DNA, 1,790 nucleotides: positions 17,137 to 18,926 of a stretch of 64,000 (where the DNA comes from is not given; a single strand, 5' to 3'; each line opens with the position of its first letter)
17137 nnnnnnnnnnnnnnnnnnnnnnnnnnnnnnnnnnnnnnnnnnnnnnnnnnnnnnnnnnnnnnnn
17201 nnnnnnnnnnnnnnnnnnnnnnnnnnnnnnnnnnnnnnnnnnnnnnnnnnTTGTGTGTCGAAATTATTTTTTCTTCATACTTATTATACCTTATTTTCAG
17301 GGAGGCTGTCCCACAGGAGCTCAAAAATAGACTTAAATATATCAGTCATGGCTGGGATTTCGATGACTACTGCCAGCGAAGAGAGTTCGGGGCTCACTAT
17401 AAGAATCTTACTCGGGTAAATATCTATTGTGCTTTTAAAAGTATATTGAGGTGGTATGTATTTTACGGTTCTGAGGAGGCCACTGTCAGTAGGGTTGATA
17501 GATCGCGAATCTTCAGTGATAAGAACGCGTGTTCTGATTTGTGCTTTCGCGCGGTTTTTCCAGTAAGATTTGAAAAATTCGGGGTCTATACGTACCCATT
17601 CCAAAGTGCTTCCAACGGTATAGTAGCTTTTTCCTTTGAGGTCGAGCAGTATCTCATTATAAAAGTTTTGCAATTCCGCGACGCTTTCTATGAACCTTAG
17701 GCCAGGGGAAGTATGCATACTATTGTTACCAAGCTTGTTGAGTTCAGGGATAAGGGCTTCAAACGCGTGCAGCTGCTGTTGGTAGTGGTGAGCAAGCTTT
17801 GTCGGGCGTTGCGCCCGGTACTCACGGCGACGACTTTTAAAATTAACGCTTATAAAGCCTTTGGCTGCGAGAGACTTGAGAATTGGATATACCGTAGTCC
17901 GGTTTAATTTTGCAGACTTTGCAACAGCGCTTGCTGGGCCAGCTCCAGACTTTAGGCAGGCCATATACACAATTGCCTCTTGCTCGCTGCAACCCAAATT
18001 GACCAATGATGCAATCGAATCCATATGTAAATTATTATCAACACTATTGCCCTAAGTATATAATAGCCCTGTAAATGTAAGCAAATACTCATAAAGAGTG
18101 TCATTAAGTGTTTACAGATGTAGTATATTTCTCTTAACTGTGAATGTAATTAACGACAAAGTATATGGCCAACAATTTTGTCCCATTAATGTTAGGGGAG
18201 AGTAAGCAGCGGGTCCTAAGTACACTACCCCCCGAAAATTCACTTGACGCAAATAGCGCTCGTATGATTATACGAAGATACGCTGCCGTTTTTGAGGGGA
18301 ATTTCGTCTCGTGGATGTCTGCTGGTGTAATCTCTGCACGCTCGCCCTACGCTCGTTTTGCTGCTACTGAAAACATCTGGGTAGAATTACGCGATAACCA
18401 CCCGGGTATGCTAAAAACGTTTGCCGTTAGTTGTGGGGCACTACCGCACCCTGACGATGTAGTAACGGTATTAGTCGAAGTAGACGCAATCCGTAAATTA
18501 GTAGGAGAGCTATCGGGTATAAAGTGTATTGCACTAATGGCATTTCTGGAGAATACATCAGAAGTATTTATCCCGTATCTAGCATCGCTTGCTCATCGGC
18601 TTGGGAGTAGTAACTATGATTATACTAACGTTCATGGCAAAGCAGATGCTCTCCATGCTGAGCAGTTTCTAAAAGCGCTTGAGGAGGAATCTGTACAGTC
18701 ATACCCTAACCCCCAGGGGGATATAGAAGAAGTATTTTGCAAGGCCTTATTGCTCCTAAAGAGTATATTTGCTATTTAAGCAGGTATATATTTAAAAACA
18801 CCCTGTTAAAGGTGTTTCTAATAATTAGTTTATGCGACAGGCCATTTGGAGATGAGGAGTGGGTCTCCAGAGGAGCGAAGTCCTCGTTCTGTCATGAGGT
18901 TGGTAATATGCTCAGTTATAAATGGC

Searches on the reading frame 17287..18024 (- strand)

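Call 66: search_protein_families(library=pfam, proteins=[window:17287-18024:-], max_evalue=0.001)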
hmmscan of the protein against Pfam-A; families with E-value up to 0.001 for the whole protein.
window:17287-18024:- (246 aa): 1 family
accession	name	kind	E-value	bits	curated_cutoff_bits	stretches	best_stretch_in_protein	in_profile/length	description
PF01978.25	TrmB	-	3e-11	43.5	25.6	1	9-74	3-67/68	Sugar-specific transcriptional regulator TrmB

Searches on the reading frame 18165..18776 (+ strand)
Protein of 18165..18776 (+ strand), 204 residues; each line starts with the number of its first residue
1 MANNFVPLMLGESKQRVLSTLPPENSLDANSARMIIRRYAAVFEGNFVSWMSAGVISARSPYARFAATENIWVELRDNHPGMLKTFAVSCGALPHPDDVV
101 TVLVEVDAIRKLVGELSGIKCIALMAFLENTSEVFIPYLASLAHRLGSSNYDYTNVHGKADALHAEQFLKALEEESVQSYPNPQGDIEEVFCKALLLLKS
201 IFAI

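Call 66: search_protein_families(library=pfam, proteins=[window:18165-18776:+], max_evalue=0.001)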
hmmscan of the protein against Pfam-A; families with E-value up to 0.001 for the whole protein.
window:18165-18776:+ (204 aa): 1 family
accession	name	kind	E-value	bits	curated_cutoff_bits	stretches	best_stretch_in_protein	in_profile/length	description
PF14518.11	Haem_oxygenas_2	-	4e-10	40.2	28.9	1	41-195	8-173/177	Iron-containing redox enzyme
